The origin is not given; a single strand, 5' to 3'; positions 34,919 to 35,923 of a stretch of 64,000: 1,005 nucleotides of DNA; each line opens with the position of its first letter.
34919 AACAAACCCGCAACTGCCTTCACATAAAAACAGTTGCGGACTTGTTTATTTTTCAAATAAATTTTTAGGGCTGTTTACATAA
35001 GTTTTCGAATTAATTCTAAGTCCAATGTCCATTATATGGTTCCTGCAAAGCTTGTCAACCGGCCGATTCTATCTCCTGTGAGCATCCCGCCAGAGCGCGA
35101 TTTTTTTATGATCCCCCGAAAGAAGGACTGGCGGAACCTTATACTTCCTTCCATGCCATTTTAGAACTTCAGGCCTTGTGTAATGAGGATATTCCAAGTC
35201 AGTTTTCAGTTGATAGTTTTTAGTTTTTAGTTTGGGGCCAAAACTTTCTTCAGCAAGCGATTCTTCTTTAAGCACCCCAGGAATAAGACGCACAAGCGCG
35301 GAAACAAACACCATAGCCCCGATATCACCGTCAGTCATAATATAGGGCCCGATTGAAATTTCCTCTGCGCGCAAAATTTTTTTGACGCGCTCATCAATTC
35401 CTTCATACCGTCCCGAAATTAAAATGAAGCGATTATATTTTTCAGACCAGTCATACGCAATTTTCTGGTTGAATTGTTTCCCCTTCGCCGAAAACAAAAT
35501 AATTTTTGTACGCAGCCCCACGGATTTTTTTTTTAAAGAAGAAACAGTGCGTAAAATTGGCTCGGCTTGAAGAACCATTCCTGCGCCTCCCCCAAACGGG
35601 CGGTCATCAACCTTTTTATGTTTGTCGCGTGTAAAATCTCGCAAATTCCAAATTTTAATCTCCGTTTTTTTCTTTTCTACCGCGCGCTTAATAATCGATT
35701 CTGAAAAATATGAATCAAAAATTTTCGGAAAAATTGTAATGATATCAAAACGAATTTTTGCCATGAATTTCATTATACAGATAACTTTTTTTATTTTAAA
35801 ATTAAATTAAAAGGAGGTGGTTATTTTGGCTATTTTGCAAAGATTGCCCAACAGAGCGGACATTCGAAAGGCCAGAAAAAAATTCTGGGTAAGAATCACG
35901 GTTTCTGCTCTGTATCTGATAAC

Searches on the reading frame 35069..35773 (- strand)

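Call 47: search_protein_families(library=pfam, proteins=[window:35069-35773:-], max_evalue=0.001)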
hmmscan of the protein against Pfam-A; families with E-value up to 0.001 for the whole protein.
window:35069-35773:- (234 aa): 1 family
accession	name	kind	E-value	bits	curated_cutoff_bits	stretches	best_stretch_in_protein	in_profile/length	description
PF01746.26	tRNA_m1G_MT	-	6.7e-45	153.7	27.3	1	29-231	2-184/195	tRNA (Guanine-1)-methyltransferase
